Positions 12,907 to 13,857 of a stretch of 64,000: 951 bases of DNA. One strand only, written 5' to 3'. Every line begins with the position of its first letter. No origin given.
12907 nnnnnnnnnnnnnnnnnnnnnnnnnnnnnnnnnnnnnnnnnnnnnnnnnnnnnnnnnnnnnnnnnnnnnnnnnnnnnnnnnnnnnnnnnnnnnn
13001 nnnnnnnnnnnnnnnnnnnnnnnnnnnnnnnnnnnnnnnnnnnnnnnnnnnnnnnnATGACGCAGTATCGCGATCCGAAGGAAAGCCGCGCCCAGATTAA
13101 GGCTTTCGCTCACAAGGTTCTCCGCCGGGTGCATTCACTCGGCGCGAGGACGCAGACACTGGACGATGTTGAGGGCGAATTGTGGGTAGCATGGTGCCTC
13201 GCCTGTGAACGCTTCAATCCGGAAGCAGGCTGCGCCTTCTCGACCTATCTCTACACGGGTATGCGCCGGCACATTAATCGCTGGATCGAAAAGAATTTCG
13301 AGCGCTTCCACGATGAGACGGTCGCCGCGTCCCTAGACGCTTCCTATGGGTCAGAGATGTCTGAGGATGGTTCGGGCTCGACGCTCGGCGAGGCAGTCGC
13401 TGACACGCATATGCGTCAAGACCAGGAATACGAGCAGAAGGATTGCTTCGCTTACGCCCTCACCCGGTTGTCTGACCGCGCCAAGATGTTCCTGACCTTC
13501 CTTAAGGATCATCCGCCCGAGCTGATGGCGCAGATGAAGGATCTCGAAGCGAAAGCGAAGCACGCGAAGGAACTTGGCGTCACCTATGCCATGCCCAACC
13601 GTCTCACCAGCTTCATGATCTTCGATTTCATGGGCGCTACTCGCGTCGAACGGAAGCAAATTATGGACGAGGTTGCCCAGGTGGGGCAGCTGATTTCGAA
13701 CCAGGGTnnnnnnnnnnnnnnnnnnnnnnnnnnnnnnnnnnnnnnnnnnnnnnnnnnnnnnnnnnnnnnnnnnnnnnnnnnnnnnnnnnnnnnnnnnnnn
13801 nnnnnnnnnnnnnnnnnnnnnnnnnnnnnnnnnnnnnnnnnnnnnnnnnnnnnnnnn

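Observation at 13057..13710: Phage-encoded sigma-70-family protein as the candidate cognate factor of the promoter class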

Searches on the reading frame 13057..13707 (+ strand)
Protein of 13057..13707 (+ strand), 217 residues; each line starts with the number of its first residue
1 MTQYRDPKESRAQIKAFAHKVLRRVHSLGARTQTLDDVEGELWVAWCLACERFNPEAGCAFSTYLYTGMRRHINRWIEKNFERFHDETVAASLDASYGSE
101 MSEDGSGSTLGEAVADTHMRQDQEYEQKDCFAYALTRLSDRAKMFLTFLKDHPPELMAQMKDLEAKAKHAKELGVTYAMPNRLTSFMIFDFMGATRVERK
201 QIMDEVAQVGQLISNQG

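Call 3: search_protein_families(library=pfam, proteins=[window:13057-13707:+], max_evalue=1)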
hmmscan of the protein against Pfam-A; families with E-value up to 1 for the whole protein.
window:13057-13707:+ (217 aa): 4 families
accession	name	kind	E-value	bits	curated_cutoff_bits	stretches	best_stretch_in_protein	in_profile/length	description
PF04542.20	Sigma70_r2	-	2.5e-09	37.3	24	1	15-79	3-67/71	Sigma-70 region 2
PF18488.6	WYL_3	-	0.066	14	25.3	1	155-181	7-33/63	WYL domain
PF21158.3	flgK_1st_1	-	0.092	13.2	24.2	1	105-147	8-51/81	Flagellar hook-associated protein 1, D2-like domain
PF17466.7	NinD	-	0.15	12.7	35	0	42-52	22-32/57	Family of unknown function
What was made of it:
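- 13099..13293 (+): Sigma region 2 (aa 15-79), covering core binding and -10 recognition. Pfam match (call 3).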

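Call 4: search_protein_families(library=phrogs, proteins=[window:13057-13707:+], max_evalue=0.01)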
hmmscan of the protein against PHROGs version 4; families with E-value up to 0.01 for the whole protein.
window:13057-13707:+ (217 aa): 2 families
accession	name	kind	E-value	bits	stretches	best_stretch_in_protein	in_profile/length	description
phrog_351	-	transcription regulation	2.2e-15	57.3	1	15-143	513-681/928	RNA polymerase sigma factor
phrog_3741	-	unknown function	0.00014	22.6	1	10-170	12-166/221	-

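Call 5: search_protein_families(library=ncbifam, proteins=[window:13057-13707:+], max_evalue=1)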
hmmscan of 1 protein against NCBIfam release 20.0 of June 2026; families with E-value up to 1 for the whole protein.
window:13057-13707:+ (217 aa): 9 families
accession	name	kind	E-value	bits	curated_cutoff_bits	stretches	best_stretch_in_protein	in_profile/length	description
TIGR02937.1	sigma70-ECF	superfamily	2e-08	34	42.9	1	17-147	13-129/165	sigma-70 family RNA polymerase sigma factor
NF005644.0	PRK07408.1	subfamily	4.9e-05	23.1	261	2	88-149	158-219/258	RNA polymerase sigma factor SigF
TIGR02394.1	rpoS_proteo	equivalog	0.012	15.1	378.7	1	43-79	81-117/285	RNA polymerase sigma factor RpoS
TIGR02997.1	Sig70-cyanoRpoD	subfamily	0.012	14.9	384.5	1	48-79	114-145/298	RNA polymerase sigma factor, RpoD/SigA family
NF004207.0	PRK05657.1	equivalog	0.017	14.5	394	1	45-77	126-158/329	RNA polymerase sigma factor RpoS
NF005785.0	PRK07598.1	equivalog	0.031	13.1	554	1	48-77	215-244/415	RNA polymerase sigma factor SigC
TIGR02479.1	FliA_WhiG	subfamily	0.034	13.9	189.6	0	23-68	14-59/224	FliA/WhiG family RNA polymerase sigma factor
NF004615.0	PRK05949.1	subfamily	0.093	11.6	530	1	49-78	132-161/327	RNA polymerase sigma factor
NF005642.0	PRK07405.1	subfamily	0.11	11.7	524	1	49-78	123-152/318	RNA polymerase sigma factor SigD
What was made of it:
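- On ECF (group 4) sigma subfamily: TIGR02937 at 34.0 bits, below cut-off 42.9 (call 5).
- Closest known: ECF. Different: Scores below the TIGR02937 cut-off (34 against 42.9; call 5).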

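Call 7: search_dna_similar(query=window:13057-13707:+, collection=phages, mode=protein, max_rows=40)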
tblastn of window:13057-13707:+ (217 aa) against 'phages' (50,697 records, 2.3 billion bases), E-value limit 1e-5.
Records with a match: 10; places in all: 10; records where one place covers at least 80% of the query: 10.
Best place of each record, by identity: 60-80% 3; <60% 7.
By first word of the organism name: Rhizobium 10.
By host as written in the record: Rhizobium etli CFN42 2; R. phaseoli sv. phaseoli INC 2-5 1; - 1; Rhizobium leguminosarum VF39SM 1; Rhizobium etli Y2_11 1; Rhizobium etli Y2_17 1; Rhizobium phaseoli N1_10 1; Rhizobium phaseoli N1_15 1; and 1 more.
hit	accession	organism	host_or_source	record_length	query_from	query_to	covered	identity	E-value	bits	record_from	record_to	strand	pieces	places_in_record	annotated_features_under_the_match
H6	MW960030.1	Rhizobium phage RHph_X66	R. phaseoli sv. phaseoli INC 2-5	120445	1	214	99%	70.6%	5e-102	328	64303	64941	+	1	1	RNA polymerase sigma-70 factor protein | cobalamin biosynthesis CobS protein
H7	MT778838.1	Rhizobium phage V1VFA-S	-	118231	1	214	99%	69.6%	3e-100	323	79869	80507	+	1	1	putative sigma-70 family RNA polymerase sigma factor | hypothetical protein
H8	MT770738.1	Rhizobium phage B1VFA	Rhizobium leguminosarum VF39SM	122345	1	214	99%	69.2%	6e-100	322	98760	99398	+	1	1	putative sigma-70 family RNA polymerase sigma factor | hypothetical protein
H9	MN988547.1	Rhizobium phage RHph_Y2_11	Rhizobium etli Y2_11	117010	6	213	96%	35.1%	1e-32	129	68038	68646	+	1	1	RNA polymerase sigma-70 factor protein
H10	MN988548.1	Rhizobium phage RHph_Y2_17_1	Rhizobium etli Y2_17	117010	6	213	96%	35.1%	1e-32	129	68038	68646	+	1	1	RNA polymerase sigma-70 factor protein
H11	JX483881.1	Rhizobium phage RHEph10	Rhizobium etli CFN42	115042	6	211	95%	34.9%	8e-32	127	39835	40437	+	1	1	putative RNA polymerase sigma factor protein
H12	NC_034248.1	Rhizobium phage RHEph10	Rhizobium etli CFN42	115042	6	211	95%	34.9%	8e-32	127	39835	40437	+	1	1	RNA polymerase sigma factor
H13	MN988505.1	Rhizobium phage RHph_N1_10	Rhizobium phaseoli N1_10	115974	8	211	94%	33.8%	3e-30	122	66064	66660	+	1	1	RNA polymerase sigma-70 factor protein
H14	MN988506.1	Rhizobium phage RHph_N1_15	Rhizobium phaseoli N1_15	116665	8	211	94%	33.8%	3e-30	122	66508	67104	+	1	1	RNA polymerase sigma-70 factor protein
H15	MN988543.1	Rhizobium phage RHph_N2_6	Rhizobium phaseoli N2_6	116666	8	211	94%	33.8%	3e-30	122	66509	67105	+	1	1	RNA polymerase sigma-70 factor protein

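Call 13: find_homologous_proteins(query=window:13057-13707:+, max_evalue=0.001)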
Query window:13057-13707:+ (217 aa): 38 proteins with E <= 0.001 among 364 candidates.
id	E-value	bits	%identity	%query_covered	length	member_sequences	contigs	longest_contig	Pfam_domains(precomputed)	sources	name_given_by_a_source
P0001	4.7e-143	492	100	100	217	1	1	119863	PF04542.21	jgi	jgi:DNA-directed RNA polymerase specialized sigma subunit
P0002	5.8e-106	371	73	100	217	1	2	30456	PF04542.21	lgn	-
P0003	1.3e-105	370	75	97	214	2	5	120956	PF04542.21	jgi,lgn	jgi:hypothetical protein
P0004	8.3e-98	344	69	99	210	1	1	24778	PF04542.21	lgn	-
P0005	2.0e-97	343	70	99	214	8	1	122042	PF04542.21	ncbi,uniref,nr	ncbi:hypothetical protein GFL39_26000 [Rhizobium leguminosarum bv. viciae]|uniref:sigma factor n=1 T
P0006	1.8e-96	340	70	97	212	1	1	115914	PF04542.21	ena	-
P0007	4.4e-96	339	67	99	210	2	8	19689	PF04542.21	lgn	-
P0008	1.6e-95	337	68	99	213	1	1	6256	PF04542.21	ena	-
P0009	2.6e-95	336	69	99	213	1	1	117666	PF04542.21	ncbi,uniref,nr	ncbi:hypothetical protein B9J07_28200 [Sinorhizobium sp. LM21]|uniref:sigma factor n=1 Tax=Sinorhizo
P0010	3.6e-95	336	69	99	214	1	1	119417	PF04542.21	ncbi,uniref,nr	ncbi:sigma factor (plasmid) [Rhizobium beringeri]|uniref:sigma factor n=1 Tax=Rhizobium beringeri Ta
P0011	5.7e-95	335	68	97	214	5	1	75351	PF04542.21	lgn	-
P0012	5.7e-95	335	67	99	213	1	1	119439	PF04542.21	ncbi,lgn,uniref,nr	ncbi:hypothetical protein IB265_33450 [Ensifer sp. ENS10]|uniref:sigma factor n=1 Tax=Ensifer sp. EN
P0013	2.1e-94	333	68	99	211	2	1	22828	PF04542.21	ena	-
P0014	4.5e-93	329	69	97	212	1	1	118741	PF04542.21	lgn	-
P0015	1.2e-88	314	68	97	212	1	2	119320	PF04542.21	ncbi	-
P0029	6.9e-67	243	51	97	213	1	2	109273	PF04542.21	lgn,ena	-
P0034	1.1e-55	207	48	96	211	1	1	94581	PF04542.21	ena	-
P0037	6.9e-47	178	45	93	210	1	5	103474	PF04542.21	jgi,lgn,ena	-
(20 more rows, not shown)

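Call 15: search_solved_structures(query=A1, max_evalue=1, show_alignments=3)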
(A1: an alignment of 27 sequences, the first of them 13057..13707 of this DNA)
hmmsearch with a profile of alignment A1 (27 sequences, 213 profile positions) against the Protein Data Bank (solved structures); distinct sequences matched with E-value up to 1: 31.
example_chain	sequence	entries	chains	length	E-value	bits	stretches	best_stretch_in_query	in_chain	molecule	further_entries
8h3v_G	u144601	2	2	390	0.0016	21.5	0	33-79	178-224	RNA polymerase sigma factor SigA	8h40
9dvs_G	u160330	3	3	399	0.0019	21.2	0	32-79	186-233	RNA polymerase sigma factor SigA1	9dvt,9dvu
8gzg_F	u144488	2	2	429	0.0024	20.9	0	31-79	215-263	RNA polymerase sigma factor SigA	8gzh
6omf_F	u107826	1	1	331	0.0055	19.7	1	20-80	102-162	RNA polymerase sigma factor RpoS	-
6kj6_F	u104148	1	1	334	0.0062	19.5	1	20-80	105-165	RNA polymerase sigma factor RpoS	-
5ipl_F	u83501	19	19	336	0.0065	19.5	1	20-80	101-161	RNA polymerase sigma factor RpoS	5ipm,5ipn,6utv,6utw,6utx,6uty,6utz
6uu8_FFF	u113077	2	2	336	0.012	18.7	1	20-80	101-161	RNA polymerase sigma factor RpoS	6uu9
1l9u_H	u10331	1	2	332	0.064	16.2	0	40-80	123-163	SIGMA FACTOR SIGA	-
7vf9_F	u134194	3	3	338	0.067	16.2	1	20-80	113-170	RNA polymerase sigma factor RpoS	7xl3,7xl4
7f0r_F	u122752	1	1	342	0.069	16.1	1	20-80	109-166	RNA polymerase sigma factor RpoS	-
9wsm_F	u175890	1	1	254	0.085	15.8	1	10-65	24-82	RNA polymerase sigma factor FliA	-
9wsf_A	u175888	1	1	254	0.085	15.8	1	10-65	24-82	RNA polymerase sigma factor FliA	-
4xln_F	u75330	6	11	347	0.089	15.8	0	40-80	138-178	RNA polymerase sigma factor SigA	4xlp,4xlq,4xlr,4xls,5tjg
1l9z_H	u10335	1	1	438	0.1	15.6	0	40-80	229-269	SIGMA FACTOR SIGA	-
3dxj_F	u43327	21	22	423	0.11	15.4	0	40-80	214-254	RNA polymerase pricipal sigma factor (RpoD); CHAIN F, P | RNA polymerase sigma factor | RNA polymerase sigma factor SigA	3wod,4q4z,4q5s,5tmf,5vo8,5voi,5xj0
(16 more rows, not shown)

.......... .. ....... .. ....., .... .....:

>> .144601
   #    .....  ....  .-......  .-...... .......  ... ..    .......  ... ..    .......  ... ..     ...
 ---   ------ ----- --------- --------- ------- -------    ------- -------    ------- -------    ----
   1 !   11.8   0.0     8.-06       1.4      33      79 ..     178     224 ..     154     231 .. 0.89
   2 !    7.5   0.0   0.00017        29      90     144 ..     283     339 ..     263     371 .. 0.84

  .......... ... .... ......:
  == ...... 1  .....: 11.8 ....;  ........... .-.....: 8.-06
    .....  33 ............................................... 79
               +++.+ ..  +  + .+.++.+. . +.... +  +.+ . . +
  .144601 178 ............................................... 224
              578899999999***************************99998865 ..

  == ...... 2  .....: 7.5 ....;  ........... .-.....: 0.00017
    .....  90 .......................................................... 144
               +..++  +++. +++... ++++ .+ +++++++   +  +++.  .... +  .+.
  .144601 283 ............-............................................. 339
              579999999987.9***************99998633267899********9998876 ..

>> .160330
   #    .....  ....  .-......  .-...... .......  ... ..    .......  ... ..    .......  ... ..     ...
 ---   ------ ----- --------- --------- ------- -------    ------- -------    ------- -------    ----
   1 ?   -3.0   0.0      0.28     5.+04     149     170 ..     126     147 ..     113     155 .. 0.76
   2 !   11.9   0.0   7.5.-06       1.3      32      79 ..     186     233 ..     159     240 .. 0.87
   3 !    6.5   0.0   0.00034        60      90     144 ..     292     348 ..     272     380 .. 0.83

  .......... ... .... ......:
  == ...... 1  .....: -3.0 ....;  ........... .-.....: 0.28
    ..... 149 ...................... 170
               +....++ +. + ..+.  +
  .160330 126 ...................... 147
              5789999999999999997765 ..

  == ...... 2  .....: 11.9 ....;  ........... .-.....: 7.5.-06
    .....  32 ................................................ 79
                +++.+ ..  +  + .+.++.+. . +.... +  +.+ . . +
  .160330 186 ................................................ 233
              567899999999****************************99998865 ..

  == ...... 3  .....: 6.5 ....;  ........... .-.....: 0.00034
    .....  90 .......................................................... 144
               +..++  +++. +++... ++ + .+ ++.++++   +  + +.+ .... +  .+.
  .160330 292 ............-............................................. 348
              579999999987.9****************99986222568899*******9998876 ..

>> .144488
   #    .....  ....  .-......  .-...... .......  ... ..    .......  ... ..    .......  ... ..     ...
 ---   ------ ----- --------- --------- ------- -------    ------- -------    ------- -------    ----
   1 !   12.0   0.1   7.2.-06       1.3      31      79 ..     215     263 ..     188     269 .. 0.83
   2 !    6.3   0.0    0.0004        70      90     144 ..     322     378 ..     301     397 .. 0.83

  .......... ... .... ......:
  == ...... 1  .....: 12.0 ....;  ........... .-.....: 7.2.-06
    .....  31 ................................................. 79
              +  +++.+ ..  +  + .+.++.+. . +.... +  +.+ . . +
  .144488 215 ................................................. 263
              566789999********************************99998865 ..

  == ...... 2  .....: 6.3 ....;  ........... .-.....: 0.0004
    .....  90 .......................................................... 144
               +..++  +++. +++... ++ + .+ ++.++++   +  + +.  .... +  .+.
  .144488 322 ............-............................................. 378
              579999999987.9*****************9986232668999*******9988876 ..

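Call 28: predict_structure(alignment_id=A1)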
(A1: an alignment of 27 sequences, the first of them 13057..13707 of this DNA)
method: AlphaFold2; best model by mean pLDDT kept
length: 217 residues; sequences in the alignment: 27
mean_pLDDT: 78.7   pTM: 0.40
mean pLDDT of the five models: 78.7, 73.9, 73.8, 73.4, 71.8
residues with pLDDT >= 90: 49; 70-90: 123; 50-70: 18; < 50: 27
segments of 3 or more residues with pLDDT < 50: 84-107
pLDDT, mean of each block of 10 residues (from residue 1): 73 92 85 92 93 87 90 87 49 43 44 57 76 87 88 85 86 81 81 89 89 75
secondary structure, 60 per line:
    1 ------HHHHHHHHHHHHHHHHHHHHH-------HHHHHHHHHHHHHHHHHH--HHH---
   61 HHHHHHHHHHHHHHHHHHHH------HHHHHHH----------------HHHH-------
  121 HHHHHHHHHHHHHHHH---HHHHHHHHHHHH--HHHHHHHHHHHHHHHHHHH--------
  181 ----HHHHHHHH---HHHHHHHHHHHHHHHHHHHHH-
elements in order: H7-27 H35-52 H61-80 H87-93 H110-113 H121-136 H140-151 H154-172 H185-192 H196-216
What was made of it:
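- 13099..13293 (+): Model helices at aa 7-27, 35-52 and 61-80, pLDDT 85-93 (call 28).
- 13306..13413 (+): Low-confidence acidic linker (aa 84-119) resembling the region 3.2 'sigma finger' leading into region 4.1. pLDDT below 50 for aa 84-107 (call 28).
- On ECF (group 4) sigma subfamily: 217 aa. Model shows two helical domains joined by a disordered linker (call 28).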

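Call 33: fold_search(model_id=the predicted structure, library=pdb)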
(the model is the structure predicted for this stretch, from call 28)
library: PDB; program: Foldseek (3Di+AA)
matches with E <= 10: 226; with E <= 0.001: 0
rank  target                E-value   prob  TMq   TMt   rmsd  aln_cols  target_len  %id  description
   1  9a7s_A                2.7e-03  1.00  0.29  0.26  20.1       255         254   12  Integrative model of RPSD-RPOB by crosslinking MS and deep learning (released 2024-09-18)
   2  3wod_F                5.1e-03  1.00  0.29  0.24  11.8       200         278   18  RNA polymerase-gp39 complex (released 2014-03-12)
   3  5e17_F                5.4e-03  0.99  0.26  0.17  18.0       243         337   18  T. thermophilus transcription initiation complex having a RRR discriminator sequence and a nontemplate-strand length c (released 2016-03-09)
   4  4g7h_F                6.0e-03  0.99  0.25  0.17  18.2       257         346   17  Crystal structure of Thermus thermophilus transcription initiation complex (released 2012-10-31)
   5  5e18_F                7.3e-03  0.98  0.25  0.17  17.5       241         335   16  T. thermophilus transcription initiation complex having a YYY discriminator sequence and a nontemplate-strand length c (released 2016-03-09)
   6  8hkc_E                8.1e-03  0.97  0.25  0.21  19.6       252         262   13  Cryo-EM structure of E. coli RNAP sigma32 complex (released 2023-05-31)
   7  6uu7_FFF              8.1e-03  0.96  0.26  0.22  19.8       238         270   20  E. coli sigma-S transcription initiation complex with a 6-nt RNA and an NTP ("Old" crystal soaked with UTP, CTP, ddG (released 2020-08-26)
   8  7rdq_F                9.4e-03  0.98  0.27  0.18  20.1       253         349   17  Cryo-EM structure of Thermus thermophilus reiterative transcription complex with 11nt oligo-G RNA (released 2022-02-02)
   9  6dcf_F                9.4e-03  0.95  0.23  0.18  18.1       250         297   17  Crystal structure of a Mycobacterium smegmatis transcription initiation complex with Rifampicin-resistant RNA polymera (released 2018-09-05)
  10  6kqg_F                1.1e-02  0.98  0.26  0.18  17.6       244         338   18  Thermus thermophilus initial transcription complex comprising sigma A and 5'-OH RNA of 6 nt (released 2020-03-11)
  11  9ujl_F                1.1e-02  0.90  0.21  0.14  21.0       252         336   16  CryoEM structure of the T.thermophilus transcription initiation complex in the presence of Ap4A (released 2025-10-22)
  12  6ccv_F                1.2e-02  0.97  0.25  0.19  16.3       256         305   16  Crystal structure of a Mycobacterium smegmatis RNA polymerase transcription initiation complex with inhibitor Rifampic (released 2018-08-15)
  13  9fog_F                1.2e-02  0.98  0.27  0.18  16.9       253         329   17  Ap3G bound in de novo transcription initiation T. thermophilus RNA polymerase complex with TC DNA template (released 2025-12-17)
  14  4oio_F                1.2e-02  0.98  0.26  0.18  19.0       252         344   16  Crystal structure of Thermus thermophilus pre-insertion substrate complex for de novo transcription initiation (released 2014-05-07)
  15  9e87_F                1.3e-02  0.90  0.25  0.19  20.0       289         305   17  De Novo Mycobacterium tuberculosis transcription initiation pre-RPO promoter complex with open Beta' clamp (RNA Polyme (released 2025-10-01)
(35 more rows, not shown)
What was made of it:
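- The full-length model's top 50 Foldseek hits are all sigma factors (call 33).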

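Call 34: search_protein_families(library=pfam, alignment_id=A1, max_evalue=10)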
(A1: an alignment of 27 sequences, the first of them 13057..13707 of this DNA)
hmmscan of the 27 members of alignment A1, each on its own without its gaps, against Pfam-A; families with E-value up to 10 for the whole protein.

A. member 1, window:13057-13707:+ (217 aa): 4 families
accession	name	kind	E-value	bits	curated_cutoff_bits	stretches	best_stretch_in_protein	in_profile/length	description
PF04542.20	Sigma70_r2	-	2.5e-09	37.3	24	1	15-79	3-67/71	Sigma-70 region 2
PF18488.6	WYL_3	-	0.066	14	25.3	1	155-181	7-33/63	WYL domain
PF21158.3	flgK_1st_1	-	0.092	13.2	24.2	1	105-147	8-51/81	Flagellar hook-associated protein 1, D2-like domain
PF17466.7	NinD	-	0.15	12.7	35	1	42-52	22-32/57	Family of unknown function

B. families by the number of members that match (of 27 scanned): 23 families
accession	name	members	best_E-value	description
PF04542.20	Sigma70_r2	27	1.8e-10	Sigma-70 region 2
PF09349.15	OHCU_decarbox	1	0.015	OHCU decarboxylase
PF13863.11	DUF4200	1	0.022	Domain of unknown function (DUF4200)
PF04539.22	Sigma70_r3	1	0.029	Sigma-70 region 3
PF10782.14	zf-C2HCIx2C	1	0.043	Zinc-finger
PF19817.4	DUF6300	1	0.053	Family of unknown function (DUF6300)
PF22565.1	mSLOG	1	0.057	Minimal SLOG domain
PF18488.6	WYL_3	1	0.066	WYL domain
PF08656.15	DASH_Dad3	1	0.076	DASH complex subunit Dad3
PF07716.20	bZIP_2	1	0.082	Basic region leucine zipper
PF13358.12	DDE_3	1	0.089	DDE superfamily endonuclease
PF21158.3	flgK_1st_1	1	0.092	Flagellar hook-associated protein 1, D2-like domain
PF02192.22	PI3K_p85B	1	0.1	PI3-kinase family, p85-binding domain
PF03588.20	Leu_Phe_trans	1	0.11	Leucyl/phenylalanyl-tRNA protein transferase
PF25566.1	RIMB1_N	1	0.11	RIMB1-like, N-terminal domain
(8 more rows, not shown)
